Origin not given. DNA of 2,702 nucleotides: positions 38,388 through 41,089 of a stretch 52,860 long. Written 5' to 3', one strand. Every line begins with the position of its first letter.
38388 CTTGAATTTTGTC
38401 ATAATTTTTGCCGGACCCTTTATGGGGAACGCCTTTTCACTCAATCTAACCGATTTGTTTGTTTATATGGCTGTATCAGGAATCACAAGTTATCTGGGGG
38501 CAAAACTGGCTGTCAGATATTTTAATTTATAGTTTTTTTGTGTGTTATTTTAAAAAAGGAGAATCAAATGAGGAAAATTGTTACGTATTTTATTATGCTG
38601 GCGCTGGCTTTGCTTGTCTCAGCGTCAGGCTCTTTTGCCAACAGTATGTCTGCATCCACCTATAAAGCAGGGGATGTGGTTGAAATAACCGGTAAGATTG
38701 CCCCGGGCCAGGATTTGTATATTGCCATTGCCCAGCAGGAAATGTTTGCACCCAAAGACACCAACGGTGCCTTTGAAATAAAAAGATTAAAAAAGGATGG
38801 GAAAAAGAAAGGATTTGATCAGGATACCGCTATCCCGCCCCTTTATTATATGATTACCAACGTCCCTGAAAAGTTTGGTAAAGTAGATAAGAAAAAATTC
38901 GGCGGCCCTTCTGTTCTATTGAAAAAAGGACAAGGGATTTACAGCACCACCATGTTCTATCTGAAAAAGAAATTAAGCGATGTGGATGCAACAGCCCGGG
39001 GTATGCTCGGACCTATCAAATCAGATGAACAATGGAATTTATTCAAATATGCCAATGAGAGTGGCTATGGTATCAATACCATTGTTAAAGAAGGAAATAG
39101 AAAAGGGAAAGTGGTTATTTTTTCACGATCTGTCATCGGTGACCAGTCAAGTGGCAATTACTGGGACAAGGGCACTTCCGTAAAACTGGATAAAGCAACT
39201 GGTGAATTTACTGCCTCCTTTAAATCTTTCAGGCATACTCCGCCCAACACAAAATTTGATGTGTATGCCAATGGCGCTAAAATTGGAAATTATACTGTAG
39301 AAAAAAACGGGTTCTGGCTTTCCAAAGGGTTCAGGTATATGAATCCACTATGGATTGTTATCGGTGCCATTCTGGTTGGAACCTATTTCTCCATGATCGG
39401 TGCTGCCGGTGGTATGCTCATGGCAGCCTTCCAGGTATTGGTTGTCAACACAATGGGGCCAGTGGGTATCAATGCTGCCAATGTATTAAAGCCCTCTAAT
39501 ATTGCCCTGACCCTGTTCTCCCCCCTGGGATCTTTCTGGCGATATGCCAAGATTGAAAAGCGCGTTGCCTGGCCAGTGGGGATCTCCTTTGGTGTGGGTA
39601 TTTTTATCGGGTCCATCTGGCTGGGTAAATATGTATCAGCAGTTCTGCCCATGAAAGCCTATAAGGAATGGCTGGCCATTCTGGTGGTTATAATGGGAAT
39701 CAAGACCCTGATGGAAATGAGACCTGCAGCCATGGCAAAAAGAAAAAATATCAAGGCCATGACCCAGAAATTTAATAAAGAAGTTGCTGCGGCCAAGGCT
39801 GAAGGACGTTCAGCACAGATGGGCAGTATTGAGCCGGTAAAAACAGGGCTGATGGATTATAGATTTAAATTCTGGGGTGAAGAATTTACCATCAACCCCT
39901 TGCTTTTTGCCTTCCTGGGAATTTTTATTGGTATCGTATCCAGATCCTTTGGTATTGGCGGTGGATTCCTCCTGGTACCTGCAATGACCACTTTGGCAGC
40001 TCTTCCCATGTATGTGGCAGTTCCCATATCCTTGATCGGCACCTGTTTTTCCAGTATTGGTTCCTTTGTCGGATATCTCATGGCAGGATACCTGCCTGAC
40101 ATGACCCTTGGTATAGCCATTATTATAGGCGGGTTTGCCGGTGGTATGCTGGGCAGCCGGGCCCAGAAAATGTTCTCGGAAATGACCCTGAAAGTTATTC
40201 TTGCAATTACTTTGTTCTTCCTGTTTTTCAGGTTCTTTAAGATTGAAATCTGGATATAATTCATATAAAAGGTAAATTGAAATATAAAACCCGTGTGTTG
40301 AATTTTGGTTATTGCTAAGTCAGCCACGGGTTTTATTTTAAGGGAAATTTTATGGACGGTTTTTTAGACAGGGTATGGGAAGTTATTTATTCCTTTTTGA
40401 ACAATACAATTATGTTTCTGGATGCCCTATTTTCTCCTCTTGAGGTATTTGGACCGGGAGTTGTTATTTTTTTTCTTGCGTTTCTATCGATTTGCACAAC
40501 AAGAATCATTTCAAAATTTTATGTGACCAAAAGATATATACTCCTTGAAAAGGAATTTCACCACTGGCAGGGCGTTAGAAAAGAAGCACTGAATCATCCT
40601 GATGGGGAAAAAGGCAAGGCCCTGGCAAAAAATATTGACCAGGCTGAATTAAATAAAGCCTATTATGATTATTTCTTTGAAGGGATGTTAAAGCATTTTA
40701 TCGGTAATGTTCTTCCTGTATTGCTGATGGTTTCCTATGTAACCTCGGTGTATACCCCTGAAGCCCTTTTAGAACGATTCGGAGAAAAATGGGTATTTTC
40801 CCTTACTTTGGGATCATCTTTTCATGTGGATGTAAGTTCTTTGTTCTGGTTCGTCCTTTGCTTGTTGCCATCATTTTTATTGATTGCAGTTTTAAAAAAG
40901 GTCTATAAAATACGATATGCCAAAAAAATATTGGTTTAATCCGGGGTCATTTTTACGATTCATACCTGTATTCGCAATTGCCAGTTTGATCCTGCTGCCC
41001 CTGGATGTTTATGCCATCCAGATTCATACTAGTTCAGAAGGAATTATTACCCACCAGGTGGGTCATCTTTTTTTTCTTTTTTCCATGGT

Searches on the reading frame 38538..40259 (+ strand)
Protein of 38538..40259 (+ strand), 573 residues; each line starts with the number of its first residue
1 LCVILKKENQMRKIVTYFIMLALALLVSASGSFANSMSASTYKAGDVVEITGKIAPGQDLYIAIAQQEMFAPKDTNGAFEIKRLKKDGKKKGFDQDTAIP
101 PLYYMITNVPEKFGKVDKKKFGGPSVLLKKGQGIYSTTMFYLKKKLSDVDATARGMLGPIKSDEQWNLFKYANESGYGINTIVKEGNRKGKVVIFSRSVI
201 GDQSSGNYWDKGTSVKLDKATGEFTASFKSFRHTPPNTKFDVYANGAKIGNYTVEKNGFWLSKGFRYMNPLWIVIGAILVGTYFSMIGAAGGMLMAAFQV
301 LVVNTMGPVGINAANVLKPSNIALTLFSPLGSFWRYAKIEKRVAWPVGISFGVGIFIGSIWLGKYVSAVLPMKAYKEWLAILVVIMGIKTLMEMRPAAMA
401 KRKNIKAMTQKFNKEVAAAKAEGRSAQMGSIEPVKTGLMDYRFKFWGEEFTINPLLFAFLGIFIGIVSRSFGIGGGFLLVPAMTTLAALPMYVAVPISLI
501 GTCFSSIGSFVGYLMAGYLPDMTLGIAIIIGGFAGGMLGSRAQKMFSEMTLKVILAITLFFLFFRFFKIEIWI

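Call 3: search_protein_families(library=pfam, proteins=[window:38538-40259:+], max_evalue=0.01)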
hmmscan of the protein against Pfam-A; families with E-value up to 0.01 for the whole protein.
window:38538-40259:+ (573 aa): 1 family
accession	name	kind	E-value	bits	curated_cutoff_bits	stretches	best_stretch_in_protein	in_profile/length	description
PF01925.25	TauE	-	9.2e-30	104.5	32.6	1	274-564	2-235/237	Sulfite exporter TauE/SafE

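Call 4: search_protein_families(library=ncbifam, proteins=[window:38538-40259:+], max_evalue=0.01)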
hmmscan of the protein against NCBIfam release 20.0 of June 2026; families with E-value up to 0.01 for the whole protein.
window:38538-40259:+ (573 aa): 1 family
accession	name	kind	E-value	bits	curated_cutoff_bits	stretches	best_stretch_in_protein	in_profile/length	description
NF040961.1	MamO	equivalog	5.1e-06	25.1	800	1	360-566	451-647/648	magnetosome protein MamO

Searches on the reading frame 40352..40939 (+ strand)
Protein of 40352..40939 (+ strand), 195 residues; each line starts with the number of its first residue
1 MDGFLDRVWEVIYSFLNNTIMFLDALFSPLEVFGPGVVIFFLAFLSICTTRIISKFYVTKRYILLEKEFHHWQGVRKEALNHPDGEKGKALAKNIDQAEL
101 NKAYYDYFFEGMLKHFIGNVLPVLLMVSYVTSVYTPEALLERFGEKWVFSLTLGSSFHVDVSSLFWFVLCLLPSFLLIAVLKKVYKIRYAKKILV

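Call 3: search_protein_families(library=pfam, proteins=[window:40352-40939:+], max_evalue=0.01)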
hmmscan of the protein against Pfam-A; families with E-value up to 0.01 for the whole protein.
window:40352-40939:+ (195 aa): 1 family
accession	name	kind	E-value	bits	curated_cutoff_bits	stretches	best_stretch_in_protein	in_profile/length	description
PF01956.21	EMC3_TMCO1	-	2.1e-06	28.1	27.1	1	24-172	5-155/169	Integral membrane protein EMC3/TMCO1-like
